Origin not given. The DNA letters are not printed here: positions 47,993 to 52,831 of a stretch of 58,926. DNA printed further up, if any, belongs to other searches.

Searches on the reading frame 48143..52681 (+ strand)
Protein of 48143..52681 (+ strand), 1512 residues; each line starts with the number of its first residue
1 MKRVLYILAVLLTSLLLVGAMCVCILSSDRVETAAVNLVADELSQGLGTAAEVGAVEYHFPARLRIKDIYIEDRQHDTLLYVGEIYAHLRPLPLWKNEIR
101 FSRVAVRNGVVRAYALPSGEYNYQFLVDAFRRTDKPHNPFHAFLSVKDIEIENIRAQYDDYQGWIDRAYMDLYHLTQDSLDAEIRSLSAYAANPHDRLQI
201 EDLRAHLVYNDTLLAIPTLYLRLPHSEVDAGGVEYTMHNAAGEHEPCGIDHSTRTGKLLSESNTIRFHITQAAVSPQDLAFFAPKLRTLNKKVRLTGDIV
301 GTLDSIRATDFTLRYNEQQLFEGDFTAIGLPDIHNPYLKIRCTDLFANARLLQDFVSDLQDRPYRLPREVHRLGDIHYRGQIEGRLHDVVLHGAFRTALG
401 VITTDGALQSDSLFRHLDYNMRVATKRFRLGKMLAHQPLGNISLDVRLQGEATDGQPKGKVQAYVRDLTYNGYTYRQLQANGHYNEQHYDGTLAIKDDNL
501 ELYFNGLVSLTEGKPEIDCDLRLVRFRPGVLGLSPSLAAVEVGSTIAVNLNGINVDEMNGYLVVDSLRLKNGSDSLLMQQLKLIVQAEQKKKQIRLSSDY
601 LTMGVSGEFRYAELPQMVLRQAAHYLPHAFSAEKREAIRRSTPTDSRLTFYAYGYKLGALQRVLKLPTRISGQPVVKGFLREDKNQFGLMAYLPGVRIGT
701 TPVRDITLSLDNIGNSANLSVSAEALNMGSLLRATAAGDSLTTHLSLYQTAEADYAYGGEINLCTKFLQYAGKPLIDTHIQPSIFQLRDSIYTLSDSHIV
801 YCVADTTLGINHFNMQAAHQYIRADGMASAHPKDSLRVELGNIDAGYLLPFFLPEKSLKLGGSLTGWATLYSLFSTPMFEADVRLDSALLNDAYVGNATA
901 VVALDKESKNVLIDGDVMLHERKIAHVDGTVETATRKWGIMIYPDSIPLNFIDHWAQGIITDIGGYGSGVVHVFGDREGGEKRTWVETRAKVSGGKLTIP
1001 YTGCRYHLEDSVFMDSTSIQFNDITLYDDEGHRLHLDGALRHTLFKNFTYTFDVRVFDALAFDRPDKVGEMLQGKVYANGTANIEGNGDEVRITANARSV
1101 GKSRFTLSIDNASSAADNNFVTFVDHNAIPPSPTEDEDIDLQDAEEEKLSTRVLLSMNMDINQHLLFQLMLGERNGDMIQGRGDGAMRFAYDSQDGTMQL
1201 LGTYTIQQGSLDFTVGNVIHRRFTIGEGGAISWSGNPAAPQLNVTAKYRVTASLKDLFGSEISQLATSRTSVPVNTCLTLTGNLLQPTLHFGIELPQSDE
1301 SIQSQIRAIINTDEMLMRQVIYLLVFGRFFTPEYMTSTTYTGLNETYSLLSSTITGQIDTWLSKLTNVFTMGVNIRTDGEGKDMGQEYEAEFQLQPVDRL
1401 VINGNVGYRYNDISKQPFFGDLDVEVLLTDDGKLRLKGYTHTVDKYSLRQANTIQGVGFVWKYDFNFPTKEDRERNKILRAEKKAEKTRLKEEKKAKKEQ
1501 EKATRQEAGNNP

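Call 66: search_protein_families(library=ncbifam, proteins=[window:48143-52681:+], max_evalue=0.00001)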
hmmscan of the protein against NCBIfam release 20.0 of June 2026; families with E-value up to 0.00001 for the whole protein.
window:48143-52681:+ (1512 aa): 0 families

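Call 69: search_protein_families(library=pfam, proteins=[window:48143-52681:+], max_evalue=1)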
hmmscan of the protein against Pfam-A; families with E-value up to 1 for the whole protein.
window:48143-52681:+ (1512 aa): 5 families
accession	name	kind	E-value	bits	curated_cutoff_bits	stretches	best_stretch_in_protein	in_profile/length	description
PF04357.19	TamB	-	1e-46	160.4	22.4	1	1029-1465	8-381/381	TamB, inner membrane protein subunit of TAM complex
PF05359.17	DUF748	-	3.6e-08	32.4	50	1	2-164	15-172/1037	Domain of Unknown Function (DUF748)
PF05170.20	AsmA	-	1e-07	31.6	29.8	1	1-136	1-140/607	AsmA family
PF16561.11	AMPK1_CBM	-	0.2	12.3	26.8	1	95-135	23-61/85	Glycogen recognition site of AMP-activated protein kinase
PF17963.7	Big_9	-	0.23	12.8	23.6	1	1058-1123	22-88/89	Bacterial Ig domain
